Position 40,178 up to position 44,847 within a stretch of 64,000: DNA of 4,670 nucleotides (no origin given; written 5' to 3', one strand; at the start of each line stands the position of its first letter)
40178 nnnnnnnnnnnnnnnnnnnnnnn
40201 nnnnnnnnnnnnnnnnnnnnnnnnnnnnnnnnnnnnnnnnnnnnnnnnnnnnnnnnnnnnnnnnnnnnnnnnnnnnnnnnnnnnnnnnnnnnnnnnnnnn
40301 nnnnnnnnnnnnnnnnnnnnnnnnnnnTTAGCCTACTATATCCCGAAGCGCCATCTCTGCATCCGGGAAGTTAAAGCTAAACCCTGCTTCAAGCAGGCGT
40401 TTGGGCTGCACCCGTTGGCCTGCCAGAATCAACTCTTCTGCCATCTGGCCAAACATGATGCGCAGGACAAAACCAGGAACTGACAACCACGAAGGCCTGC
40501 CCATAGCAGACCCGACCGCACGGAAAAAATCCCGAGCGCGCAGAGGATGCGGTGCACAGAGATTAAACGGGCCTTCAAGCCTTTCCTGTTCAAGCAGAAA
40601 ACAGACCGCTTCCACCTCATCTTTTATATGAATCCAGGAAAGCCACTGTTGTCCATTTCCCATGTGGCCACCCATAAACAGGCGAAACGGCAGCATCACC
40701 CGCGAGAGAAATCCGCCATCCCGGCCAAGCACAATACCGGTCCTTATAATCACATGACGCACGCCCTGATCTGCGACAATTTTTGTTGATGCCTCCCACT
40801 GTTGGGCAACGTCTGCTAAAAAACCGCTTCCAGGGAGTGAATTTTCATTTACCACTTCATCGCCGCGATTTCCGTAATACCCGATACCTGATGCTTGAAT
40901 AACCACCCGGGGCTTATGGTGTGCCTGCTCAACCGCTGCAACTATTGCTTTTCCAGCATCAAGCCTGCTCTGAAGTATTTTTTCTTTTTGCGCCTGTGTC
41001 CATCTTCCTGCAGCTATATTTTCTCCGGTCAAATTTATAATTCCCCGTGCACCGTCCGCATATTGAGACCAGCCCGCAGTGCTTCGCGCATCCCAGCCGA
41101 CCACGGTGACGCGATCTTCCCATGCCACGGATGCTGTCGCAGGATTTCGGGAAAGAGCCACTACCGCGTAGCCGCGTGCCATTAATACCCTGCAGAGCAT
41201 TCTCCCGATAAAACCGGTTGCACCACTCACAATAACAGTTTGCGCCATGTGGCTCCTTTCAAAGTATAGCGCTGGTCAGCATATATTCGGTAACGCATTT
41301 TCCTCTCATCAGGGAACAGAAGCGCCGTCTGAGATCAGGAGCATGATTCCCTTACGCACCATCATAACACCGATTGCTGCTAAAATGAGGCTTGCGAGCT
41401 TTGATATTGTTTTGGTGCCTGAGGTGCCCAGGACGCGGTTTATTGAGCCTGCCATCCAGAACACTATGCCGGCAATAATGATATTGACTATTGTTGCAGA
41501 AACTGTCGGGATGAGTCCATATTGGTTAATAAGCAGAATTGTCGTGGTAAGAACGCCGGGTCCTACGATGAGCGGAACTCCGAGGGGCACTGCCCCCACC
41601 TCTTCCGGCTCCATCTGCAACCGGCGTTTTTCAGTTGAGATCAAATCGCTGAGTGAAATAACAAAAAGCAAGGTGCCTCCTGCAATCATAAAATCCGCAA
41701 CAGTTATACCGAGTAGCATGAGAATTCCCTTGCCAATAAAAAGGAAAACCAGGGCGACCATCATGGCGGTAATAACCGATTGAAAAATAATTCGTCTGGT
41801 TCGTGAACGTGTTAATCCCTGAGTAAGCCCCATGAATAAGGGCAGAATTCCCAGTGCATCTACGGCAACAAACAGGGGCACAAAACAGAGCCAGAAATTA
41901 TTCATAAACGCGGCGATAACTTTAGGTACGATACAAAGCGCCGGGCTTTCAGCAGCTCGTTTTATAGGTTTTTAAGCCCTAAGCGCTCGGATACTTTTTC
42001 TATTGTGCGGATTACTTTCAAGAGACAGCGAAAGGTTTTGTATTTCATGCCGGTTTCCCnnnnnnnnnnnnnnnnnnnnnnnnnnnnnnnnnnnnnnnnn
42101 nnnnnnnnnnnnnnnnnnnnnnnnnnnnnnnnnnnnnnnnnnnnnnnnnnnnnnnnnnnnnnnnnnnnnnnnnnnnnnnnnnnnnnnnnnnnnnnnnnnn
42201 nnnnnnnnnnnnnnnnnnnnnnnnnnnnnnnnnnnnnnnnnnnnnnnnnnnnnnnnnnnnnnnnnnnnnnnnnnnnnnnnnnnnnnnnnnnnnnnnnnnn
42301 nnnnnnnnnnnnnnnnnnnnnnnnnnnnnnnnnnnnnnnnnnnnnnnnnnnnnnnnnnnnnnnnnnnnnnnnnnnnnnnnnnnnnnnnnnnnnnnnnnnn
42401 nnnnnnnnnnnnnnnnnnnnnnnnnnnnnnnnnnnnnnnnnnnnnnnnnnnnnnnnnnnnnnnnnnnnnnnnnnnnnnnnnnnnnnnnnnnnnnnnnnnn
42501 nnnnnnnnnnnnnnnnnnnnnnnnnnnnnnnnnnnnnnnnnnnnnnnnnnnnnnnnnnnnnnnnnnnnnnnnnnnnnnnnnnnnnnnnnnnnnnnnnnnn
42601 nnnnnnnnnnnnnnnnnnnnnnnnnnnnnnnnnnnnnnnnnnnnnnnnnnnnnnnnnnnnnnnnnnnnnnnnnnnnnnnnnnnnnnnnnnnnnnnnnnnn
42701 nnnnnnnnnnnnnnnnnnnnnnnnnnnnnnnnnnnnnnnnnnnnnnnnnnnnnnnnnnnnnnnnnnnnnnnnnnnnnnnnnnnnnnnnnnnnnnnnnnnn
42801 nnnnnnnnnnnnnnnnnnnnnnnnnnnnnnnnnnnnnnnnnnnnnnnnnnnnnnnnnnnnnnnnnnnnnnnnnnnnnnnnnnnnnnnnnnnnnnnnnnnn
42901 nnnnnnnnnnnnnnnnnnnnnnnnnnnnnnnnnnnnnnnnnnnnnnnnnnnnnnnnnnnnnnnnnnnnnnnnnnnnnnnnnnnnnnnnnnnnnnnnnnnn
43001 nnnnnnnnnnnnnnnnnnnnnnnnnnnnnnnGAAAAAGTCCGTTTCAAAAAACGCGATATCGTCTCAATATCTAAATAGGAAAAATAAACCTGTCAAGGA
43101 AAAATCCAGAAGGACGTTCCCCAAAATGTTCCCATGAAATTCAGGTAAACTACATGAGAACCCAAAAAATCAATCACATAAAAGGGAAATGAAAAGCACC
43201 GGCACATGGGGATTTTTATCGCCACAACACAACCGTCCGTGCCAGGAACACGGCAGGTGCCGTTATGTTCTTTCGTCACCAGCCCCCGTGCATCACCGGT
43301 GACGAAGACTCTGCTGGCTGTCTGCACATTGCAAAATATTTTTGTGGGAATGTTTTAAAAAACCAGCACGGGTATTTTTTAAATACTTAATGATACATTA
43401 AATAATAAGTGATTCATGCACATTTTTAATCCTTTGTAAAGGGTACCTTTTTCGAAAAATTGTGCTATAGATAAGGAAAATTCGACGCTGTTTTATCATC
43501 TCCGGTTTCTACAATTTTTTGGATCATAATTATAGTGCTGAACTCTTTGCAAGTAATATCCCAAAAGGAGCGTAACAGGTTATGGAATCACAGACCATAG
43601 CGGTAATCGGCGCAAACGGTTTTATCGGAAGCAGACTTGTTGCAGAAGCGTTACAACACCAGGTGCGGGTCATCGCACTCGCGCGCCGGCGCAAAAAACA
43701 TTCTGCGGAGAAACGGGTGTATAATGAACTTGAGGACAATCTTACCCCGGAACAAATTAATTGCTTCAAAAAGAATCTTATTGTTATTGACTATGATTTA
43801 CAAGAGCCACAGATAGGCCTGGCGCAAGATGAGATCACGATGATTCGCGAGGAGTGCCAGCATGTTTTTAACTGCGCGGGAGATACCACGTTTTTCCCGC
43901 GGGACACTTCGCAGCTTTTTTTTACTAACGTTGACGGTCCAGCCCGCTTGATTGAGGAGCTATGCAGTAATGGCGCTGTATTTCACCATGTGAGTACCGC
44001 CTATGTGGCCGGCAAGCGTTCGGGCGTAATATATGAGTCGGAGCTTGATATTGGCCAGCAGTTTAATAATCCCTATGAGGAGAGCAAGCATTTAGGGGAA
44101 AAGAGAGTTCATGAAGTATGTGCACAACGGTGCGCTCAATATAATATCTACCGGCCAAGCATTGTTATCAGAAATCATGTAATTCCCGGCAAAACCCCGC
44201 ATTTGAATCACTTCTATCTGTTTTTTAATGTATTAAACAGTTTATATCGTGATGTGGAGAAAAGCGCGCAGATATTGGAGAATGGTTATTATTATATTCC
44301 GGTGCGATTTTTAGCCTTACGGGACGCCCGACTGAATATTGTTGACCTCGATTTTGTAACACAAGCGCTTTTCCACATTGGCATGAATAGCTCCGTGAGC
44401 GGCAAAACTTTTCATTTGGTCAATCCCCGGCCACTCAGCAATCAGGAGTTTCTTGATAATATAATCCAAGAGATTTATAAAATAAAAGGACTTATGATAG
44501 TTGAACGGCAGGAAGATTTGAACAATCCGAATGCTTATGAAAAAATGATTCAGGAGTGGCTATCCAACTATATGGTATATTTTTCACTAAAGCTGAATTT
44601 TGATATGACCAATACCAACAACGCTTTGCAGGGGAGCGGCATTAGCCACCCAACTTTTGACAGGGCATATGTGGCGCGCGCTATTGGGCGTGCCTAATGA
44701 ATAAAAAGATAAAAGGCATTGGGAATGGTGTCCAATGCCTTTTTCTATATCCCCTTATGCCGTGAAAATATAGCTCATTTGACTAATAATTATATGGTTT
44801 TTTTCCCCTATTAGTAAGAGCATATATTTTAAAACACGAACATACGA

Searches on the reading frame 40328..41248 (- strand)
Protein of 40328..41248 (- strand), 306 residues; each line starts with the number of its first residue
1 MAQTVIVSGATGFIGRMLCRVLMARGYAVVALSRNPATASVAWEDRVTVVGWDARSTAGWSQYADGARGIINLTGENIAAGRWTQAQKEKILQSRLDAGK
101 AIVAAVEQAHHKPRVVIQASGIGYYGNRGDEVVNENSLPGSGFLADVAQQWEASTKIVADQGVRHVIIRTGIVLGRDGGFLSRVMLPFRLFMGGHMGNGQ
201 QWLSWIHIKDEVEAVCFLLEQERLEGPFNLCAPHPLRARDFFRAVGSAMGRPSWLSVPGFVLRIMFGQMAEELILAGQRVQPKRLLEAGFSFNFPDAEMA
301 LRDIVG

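Call 10: search_protein_families(library=pfam, proteins=[window:40328-41248:-])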
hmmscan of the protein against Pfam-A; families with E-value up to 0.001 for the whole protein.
window:40328-41248:- (306 aa): 7 families
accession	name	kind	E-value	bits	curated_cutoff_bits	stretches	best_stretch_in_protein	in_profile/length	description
PF08338.16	DUF1731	-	1.4e-21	76.4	27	1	257-304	1-47/47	Domain of unknown function (DUF1731)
PF01370.27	Epimerase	-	3.1e-21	76.3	20.9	1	5-229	1-238/240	NAD dependent epimerase/dehydratase family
PF13460.12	NAD_binding_10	-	1.5e-13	51.5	27.2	1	9-173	1-146/184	NAD(P)H-binding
PF16363.11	GDP_Man_Dehyd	-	7.7e-08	32.6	27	1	7-46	2-41/332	GDP-mannose 4,6 dehydratase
PF05368.20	NmrA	-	8.6e-08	32.5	27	1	2-109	2-97/298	NmrA-like family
PF00106.31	adh_short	-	0.00038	20.4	26.6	1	3-65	1-69/195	short chain dehydrogenase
PF04321.23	RmlD_sub_bind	-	0.00071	19.2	27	0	4-37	2-35/287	RmlD substrate binding domain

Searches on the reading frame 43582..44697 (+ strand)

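Call 10: search_protein_families(library=pfam, proteins=[window:43582-44697:+])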
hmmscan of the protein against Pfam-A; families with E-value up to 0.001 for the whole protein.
window:43582-44697:+ (371 aa): 7 families
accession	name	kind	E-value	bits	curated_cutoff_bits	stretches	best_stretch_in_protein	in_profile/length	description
PF07993.18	NAD_binding_4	-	1.1e-35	123.5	20.1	1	10-218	3-230/258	Male sterility protein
PF01370.27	Epimerase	-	8.2e-20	71.7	20.9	1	6-195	1-172/240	NAD dependent epimerase/dehydratase family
PF04321.23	RmlD_sub_bind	-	4.5e-09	36.2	27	1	5-195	2-151/287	RmlD substrate binding domain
PF16363.11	GDP_Man_Dehyd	-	7.5e-07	29.4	27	1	8-199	2-183/332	GDP-mannose 4,6 dehydratase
PF01073.25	3Beta_HSD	-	1.1e-05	25.1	22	1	7-178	1-159/280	3-beta hydroxysteroid dehydrogenase/isomerase family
PF05368.20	NmrA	-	0.00034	20.8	27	1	3-43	2-43/298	NmrA-like family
PF13460.12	NAD_binding_10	-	0.00085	19.7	27.2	0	10-41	1-33/184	NAD(P)H-binding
